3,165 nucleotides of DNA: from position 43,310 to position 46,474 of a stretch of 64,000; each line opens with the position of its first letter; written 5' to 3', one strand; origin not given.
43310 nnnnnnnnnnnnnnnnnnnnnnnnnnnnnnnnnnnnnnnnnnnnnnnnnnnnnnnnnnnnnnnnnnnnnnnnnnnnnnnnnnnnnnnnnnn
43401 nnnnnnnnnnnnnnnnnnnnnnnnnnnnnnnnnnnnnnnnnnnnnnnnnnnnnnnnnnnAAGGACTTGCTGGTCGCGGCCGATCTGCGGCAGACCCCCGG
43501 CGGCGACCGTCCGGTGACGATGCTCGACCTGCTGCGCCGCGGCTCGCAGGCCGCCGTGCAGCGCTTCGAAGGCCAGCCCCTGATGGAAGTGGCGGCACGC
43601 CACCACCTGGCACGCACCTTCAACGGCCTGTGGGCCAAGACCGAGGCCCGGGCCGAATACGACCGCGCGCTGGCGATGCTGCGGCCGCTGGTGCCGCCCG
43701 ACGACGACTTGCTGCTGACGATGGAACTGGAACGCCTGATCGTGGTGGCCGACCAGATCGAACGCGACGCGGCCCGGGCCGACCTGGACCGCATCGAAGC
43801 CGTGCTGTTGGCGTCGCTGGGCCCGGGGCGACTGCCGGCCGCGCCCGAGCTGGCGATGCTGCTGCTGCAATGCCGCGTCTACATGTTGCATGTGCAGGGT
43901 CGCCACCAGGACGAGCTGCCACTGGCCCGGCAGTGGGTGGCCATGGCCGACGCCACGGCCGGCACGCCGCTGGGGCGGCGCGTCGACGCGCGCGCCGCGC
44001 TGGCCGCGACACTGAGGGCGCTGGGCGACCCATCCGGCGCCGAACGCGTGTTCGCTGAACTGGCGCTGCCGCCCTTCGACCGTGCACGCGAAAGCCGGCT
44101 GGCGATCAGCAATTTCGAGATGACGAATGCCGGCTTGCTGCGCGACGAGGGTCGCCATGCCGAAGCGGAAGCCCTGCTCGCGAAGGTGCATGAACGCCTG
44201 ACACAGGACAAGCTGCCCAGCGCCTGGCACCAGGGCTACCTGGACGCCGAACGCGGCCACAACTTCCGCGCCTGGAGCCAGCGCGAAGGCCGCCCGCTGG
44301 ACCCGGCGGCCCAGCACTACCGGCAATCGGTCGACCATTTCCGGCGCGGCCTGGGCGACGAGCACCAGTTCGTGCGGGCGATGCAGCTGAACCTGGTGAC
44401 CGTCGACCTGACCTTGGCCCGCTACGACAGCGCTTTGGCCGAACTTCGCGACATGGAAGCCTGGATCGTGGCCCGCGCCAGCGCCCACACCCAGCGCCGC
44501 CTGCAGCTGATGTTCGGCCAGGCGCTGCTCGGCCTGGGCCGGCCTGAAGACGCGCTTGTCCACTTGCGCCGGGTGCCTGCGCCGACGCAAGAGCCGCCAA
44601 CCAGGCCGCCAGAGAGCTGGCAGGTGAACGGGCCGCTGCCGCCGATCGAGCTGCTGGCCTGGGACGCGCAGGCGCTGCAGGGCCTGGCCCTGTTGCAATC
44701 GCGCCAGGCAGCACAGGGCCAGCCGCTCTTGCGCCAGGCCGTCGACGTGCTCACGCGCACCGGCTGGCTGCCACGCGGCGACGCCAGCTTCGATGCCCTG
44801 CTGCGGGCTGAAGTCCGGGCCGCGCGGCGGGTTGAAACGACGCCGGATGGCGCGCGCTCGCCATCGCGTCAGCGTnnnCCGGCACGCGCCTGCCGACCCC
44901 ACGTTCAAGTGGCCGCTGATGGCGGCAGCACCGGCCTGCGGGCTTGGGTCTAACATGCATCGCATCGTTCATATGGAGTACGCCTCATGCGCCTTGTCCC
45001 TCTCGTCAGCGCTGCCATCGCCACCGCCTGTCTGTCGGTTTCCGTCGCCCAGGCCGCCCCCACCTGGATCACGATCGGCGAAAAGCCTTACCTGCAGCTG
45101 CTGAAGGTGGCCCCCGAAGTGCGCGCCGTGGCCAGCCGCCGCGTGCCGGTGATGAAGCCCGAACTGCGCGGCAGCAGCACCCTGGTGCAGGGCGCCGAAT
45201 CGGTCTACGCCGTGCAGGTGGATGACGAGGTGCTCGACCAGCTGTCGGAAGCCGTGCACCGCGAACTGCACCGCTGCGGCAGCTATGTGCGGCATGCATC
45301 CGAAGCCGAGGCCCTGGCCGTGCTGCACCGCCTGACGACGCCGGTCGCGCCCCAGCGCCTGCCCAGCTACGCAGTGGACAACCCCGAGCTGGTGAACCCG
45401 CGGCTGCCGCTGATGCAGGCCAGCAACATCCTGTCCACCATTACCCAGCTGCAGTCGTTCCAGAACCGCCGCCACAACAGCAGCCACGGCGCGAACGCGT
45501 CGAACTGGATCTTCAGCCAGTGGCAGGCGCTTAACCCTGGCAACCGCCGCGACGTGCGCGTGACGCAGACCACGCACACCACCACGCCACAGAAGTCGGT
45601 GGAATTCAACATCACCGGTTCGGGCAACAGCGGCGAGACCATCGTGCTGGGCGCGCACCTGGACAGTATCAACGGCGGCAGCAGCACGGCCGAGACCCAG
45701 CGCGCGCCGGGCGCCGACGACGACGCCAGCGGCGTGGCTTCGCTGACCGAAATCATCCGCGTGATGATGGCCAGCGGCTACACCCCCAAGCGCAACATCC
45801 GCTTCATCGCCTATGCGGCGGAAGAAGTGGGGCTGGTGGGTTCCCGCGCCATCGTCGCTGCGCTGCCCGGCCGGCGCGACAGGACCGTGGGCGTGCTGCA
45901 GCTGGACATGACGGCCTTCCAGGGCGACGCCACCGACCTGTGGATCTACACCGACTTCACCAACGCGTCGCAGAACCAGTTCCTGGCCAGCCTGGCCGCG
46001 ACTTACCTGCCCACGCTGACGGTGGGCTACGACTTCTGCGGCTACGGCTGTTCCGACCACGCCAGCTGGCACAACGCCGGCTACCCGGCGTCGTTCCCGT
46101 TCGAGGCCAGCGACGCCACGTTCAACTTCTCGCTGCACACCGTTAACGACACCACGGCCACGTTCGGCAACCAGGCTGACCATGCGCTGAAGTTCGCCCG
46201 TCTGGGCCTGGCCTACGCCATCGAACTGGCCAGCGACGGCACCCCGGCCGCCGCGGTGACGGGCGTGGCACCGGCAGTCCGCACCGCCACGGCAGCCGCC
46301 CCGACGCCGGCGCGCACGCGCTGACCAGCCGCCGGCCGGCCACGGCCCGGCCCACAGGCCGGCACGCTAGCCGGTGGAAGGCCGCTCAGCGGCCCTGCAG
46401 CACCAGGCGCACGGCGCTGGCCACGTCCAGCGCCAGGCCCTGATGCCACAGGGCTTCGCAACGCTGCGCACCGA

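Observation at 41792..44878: One-component transmembrane 'wHTH-Ser/Thr kinase-TPR' receptor with a candidate 11-bp-periodic binding site facing secreted cargo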

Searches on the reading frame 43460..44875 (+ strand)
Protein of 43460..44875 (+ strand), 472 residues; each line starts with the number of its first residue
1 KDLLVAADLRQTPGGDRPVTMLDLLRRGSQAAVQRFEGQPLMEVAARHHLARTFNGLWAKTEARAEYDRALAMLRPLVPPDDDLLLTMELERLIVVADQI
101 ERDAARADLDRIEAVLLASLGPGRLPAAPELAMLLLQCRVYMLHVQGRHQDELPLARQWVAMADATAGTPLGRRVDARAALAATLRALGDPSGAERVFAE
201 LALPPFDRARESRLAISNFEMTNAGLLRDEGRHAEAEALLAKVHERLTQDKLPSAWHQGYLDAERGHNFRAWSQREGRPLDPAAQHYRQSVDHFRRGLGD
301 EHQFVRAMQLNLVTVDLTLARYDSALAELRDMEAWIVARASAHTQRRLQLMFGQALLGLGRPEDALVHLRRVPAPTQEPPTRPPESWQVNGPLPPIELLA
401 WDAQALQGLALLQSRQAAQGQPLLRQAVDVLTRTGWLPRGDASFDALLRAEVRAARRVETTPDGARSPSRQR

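Call 76: search_solved_structures(query=window:43460-44875:+, max_evalue=1)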
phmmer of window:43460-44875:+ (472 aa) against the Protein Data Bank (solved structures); distinct sequences matched with E-value up to 1: 0.

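Call 88: predict_structure(alignment_id=A3)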
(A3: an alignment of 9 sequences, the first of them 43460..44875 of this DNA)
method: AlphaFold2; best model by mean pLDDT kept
length: 472 residues; sequences in the alignment: 9
mean_pLDDT: 86.1   pTM: 0.83
mean pLDDT of the five models: 86.1, 83.8, 83.4, 82.3, 81.3
residues with pLDDT >= 90: 303; 70-90: 94; 50-70: 47; < 50: 28
segments of 3 or more residues with pLDDT < 50: 388-392, 439-443, 459-472
pLDDT, mean of each block of 10 residues (from residue 1): 53 64 86 90 95 91 96 97 95 92 93 87 75 94 94 98 93 95 95 95 90 91 92 96 90 85 97 91 98 90 92 94 97 91 91 96 97 82 53 70 94 95 91 68 55 54 41 30
secondary structure, 60 per line:
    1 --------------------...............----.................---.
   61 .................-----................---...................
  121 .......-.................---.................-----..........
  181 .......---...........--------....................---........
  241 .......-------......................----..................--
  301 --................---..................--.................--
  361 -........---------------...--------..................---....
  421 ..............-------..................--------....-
elements in order: H21-35 H40-56 H60-77 H83-98 H102-127 H129-145 H149-165 H171-187 H191-201 H210-229 H233-247 H255-276 H281-298 H303-318 H322-339 H342-358 H362-369 H396-413 H417-434 H442-459 H468-471

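Call 90: fold_search(model_id=the predicted structure, library=pdb)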
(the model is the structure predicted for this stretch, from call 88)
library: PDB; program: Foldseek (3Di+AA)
matches with E <= 10: 1453; with E <= 0.001: 87
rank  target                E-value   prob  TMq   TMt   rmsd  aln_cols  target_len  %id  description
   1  8fy3_B                4.6e-06  1.00  0.40  0.37  11.4       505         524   14  Structure of NOT1:NOT10:NOT11 module of the human CCR4-NOT complex (released 2023-07-26)
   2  8fy4_B                9.6e-06  1.00  0.40  0.35  12.2       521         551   12  Structure of NOT1:NOT10:NOT11 module of the chicken CCR4-NOT complex (released 2023-08-30)
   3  9rtt_Q                2.5e-05  1.00  0.23  0.14  21.4       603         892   13  Activated Elongation Complex with IWS1 and ELOF1 (released 2025-09-03)
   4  8jal_A                7.3e-05  1.00  0.44  0.37  12.5       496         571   11  Structure of CRL2APPBP2 bound with RxxGP degron (dimer) (released 2023-10-18)
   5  8j8p_C                9.9e-05  1.00  0.41  0.25   9.9       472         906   12  Structure of the four-component Paf1 complex from Saccharomyces eubayanus (released 2023-05-24)
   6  7qds_B                1.2e-04  1.00  0.45  0.24  11.3       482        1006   14  Apo human SKI complex in the open state (released 2022-02-02)
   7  8jal_B                1.2e-04  1.00  0.35  0.30  17.1       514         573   11  Structure of CRL2APPBP2 bound with RxxGP degron (dimer) (released 2023-10-18)
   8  8bfi_B                1.2e-04  1.00  0.42  0.36  12.5       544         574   12  human CNOT1-CNOT10-CNOT11 module (released 2022-12-28)
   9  8bbe_D                1.3e-04  1.00  0.42  0.33  11.6       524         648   14  Structure of the IFT-A complex; IFT-A2 module (released 2022-12-21)
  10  5udi_A                1.3e-04  1.00  0.35  0.36  12.9       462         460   13  IFIT1 monomeric mutant (L457E/L464E) with m7Gppp-AAAA (syn and anti conformations of cap) (released 2017-03-01)
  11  5dbk_A                1.5e-04  1.00  0.41  0.51   9.4       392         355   12  apo form of the quorum sensor NprR from B. thuringiensis (released 2016-07-13)
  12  4hoq                  1.6e-04  1.00  0.40  0.39  11.1       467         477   12  Crystal Structure of Full-Length Human IFIT5 (released 2013-01-23)
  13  5udl_A                1.6e-04  1.00  0.38  0.39  11.2       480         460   12  IFIT1 N216A monomeric mutant (L457E/L464E) with m7Gppp-AAAA (anti conformation of cap) (released 2017-03-01)
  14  6af0_A                1.6e-04  1.00  0.31  0.18  16.6       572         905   12  Structure of Ctr9, Paf1 and Cdc73 ternary complex from Myceliophthora thermophila (released 2018-09-19)
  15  5a7d_B                1.6e-04  1.00  0.32  0.41  14.4       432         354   13  Tetrameric assembly of LGN with Inscuteable (released 2016-08-03)
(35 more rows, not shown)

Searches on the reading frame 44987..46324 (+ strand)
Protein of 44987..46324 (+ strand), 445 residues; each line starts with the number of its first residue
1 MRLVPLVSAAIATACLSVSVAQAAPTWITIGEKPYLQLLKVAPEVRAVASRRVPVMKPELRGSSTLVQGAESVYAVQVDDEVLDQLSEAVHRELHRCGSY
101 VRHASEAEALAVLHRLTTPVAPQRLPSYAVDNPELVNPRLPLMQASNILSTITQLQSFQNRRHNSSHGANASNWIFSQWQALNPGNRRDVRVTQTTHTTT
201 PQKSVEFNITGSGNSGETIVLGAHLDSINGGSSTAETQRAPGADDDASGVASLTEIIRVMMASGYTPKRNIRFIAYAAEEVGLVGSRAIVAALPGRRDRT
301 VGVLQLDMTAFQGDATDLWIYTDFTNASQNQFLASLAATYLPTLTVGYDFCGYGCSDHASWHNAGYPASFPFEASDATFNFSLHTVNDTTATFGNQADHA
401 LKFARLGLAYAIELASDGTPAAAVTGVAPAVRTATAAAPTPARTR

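Call 5: search_protein_families(library=pfam, proteins=[window:44987-46324:+], max_evalue=0.01)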
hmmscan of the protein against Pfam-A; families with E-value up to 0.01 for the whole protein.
window:44987-46324:+ (445 aa): 2 families
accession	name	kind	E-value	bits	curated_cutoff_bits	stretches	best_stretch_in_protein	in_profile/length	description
PF04389.22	Peptidase_M28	-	1.9e-35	122.8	21.3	1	213-398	10-182/193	Peptidase family M28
PF01546.33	Peptidase_M20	-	8.7e-10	39.3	24.6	1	221-298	2-87/206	Peptidase family M20/M25/M40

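Call 6: search_protein_families(library=ncbifam, proteins=[window:44987-46324:+], max_evalue=0.01)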
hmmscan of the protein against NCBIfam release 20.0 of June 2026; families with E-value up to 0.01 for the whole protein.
window:44987-46324:+ (445 aa): 10 families
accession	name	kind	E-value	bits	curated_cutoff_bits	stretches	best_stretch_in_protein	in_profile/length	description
NF045908.1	AminopepLapALeg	equivalog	1.5e-68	231.5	600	1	103-416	91-395/396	aminopeptidase LapA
NF004788.0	PRK06133.1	subfamily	0.00019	20.5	349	1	192-300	84-198/417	glutamate carboxypeptidase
NF007568.0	PRK10199.1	equivalog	0.00039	19.8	298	1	212-307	105-204/346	aminopeptidase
TIGR01883.1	PepT-like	hypoth_equivalog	0.00046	19.3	274.25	1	229-289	85-143/361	peptidase T-like protein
NF006771.0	PRK09290.1-5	subfamily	0.00064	18.3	399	1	208-293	65-145/413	allantoate amidohydrolase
NF006113.0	PRK08262.1-4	equivalog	0.00093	18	503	1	242-301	166-226/510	M20 family peptidase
NF058540.1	Ncarbamyl_ErtE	equivalog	0.0037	15.9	520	1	210-294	70-149/418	N-carbamyl-l-glutamate amidohydrolase ErtE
NF006111.0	PRK08262.1-1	equivalog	0.0048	15.6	825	1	242-304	158-221/493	M20 family peptidase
NF006112.0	PRK08262.1-3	equivalog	0.0057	15.3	510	0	241-305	157-221/492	M20 family peptidase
NF006770.0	PRK09290.1-4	equivalog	0.006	15.3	372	1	213-285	67-129/403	allantoate amidohydrolase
